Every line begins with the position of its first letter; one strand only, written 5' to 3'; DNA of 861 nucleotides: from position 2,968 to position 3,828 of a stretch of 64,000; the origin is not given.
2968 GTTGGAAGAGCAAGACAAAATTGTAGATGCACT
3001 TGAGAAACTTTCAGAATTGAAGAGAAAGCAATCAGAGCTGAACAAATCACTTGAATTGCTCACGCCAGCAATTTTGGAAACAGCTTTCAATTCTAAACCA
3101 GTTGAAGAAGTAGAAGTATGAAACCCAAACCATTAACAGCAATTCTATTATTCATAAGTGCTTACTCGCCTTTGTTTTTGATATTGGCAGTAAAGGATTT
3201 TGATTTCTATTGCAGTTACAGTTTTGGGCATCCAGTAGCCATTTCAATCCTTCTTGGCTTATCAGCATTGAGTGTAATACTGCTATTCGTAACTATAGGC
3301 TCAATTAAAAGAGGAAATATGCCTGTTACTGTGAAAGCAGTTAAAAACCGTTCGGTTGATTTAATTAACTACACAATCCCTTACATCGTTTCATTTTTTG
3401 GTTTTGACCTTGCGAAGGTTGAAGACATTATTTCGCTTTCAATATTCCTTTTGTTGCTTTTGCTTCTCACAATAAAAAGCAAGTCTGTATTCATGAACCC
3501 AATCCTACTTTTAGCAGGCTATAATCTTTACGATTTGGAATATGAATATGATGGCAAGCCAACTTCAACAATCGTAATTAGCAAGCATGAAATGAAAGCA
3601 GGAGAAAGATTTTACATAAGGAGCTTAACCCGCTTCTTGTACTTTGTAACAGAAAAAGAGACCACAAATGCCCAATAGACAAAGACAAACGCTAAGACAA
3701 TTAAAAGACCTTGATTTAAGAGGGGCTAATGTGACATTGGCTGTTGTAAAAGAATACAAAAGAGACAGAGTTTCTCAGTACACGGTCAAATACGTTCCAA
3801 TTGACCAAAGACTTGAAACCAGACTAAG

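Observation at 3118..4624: Two-gene module (4-TM protein plus 318-aa soluble protein) translationally coupled to the 3' end of a type I R-M operon: Kiwa-like or a new partner system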

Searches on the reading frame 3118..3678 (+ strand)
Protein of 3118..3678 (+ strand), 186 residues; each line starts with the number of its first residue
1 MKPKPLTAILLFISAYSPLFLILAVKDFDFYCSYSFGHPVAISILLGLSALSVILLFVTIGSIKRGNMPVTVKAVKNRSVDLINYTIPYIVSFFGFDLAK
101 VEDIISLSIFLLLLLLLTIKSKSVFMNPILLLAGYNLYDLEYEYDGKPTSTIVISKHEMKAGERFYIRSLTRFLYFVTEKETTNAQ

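Call 3: search_protein_families(library=pfam, proteins=[window:3118-3678:+], max_evalue=1)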
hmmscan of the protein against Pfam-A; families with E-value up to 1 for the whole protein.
window:3118-3678:+ (186 aa): 0 families

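Call 4: search_protein_families(library=padloc, proteins=[window:3118-3678:+], max_evalue=1)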
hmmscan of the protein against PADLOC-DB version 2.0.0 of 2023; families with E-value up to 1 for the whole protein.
window:3118-3678:+ (186 aa): 15 families
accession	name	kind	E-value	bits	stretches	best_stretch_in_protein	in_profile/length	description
PDLC00215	KwaA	-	3.6e-55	184.7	1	1-180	1-194/196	Unknown function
PDLC00212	KwaA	-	6.4e-17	60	1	8-181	12-204/205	Unknown function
PDLC00208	KwaA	-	1.2e-16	59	1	8-181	6-187/190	Unknown function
PDLC00219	KwaA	-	5.9e-16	57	1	9-180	8-193/194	Unknown function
PDLC00213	KwaA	-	1.6e-15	55.2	1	8-159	6-170/197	Unknown function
PDLC00217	KwaA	-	5.7e-15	53.4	1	7-160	7-163/193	Unknown function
PDLC00214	KwaA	-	3.8e-13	47.8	1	8-159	6-159/181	Unknown function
PDLC00216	KwaA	-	1.1e-12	46.6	1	7-178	6-171/173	Unknown function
PDLC00220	KwaA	-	1.5e-12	45.8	1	44-170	65-188/198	Unknown function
PDLC00221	KwaA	-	4.5e-12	44.3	1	6-160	5-151/173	Unknown function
PDLC00210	KwaA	-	5.9e-07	27.8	1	10-143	8-136/169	Unknown function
PDLC00211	KwaA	-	3.4e-06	25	1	64-163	88-195/215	Unknown function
PDLC00218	KwaA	-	3.6e-06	24.8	1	7-151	12-153/186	Unknown function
PDLC00207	KwaA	-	0.00052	18.3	1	72-142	100-170/213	Unknown function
PDLC04626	PDC-M39A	-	0.0011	17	1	8-142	10-152/192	-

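Call 6: search_solved_structures(query=window:3118-3678:+, max_evalue=10, show_alignments=2)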
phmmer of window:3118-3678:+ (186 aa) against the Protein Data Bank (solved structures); distinct sequences matched with E-value up to 10: 3.
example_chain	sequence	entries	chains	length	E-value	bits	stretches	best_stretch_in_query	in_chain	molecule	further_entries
9o0i_G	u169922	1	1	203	2.8e-06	30.6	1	65-179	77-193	Kiwa protein KwaA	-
9mrg_A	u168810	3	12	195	5.1e-06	29.7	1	65-179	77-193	Kiwa protein KwaA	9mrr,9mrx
9eys_K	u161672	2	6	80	2.2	11.3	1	29-51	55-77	Photosystem I reaction center subunit PsaK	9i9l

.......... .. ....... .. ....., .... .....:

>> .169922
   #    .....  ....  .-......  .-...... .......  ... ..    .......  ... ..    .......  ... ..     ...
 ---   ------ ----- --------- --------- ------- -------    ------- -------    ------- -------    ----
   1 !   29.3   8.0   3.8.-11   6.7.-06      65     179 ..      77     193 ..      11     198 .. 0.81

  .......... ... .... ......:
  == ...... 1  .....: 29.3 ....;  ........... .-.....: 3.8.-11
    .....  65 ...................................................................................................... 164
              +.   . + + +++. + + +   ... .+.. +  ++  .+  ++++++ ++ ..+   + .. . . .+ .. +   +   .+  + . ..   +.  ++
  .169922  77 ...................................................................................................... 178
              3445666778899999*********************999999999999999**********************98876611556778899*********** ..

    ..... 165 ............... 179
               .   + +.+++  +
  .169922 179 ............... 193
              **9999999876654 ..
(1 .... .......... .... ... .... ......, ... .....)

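Call 21: search_protein_families(library=ncbifam, proteins=[window:3118-3678:+], max_evalue=0.01)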
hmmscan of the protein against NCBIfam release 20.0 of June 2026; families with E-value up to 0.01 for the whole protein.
window:3118-3678:+ (186 aa): 1 family
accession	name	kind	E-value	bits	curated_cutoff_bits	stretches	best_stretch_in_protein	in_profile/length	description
NF041622.1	KwaA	equivalog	3.8e-17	62.7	100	1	9-171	2-177/182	anti-phage protein KwaA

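Call 108: predict_structure(protein=window:3118-3675:+)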
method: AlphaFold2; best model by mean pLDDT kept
length: 186 residues; sequences in the alignment: 1
mean_pLDDT: 46.0   pTM: 0.29
mean pLDDT of the five models: 46.0, 44.3, 41.3, 40.6, 40.0
residues with pLDDT >= 90: 0; 70-90: 1; 50-70: 73; < 50: 112
segments of 3 or more residues with pLDDT < 50: 34-39, 59-86, 120-186
pLDDT, mean of each block of 10 residues (from residue 1): 53 55 50 48 56 53 36 31 46 59 60 56 42 36 32 35 43 40 40
secondary structure, 60 per line:
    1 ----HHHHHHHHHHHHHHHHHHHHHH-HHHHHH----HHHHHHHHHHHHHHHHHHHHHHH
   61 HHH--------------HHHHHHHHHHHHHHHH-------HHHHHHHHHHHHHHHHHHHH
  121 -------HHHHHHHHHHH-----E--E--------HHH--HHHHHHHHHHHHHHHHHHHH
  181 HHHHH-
elements in order: H5-26 H28-33 H38-63 H78-93 H101-120 H128-138 H161-185
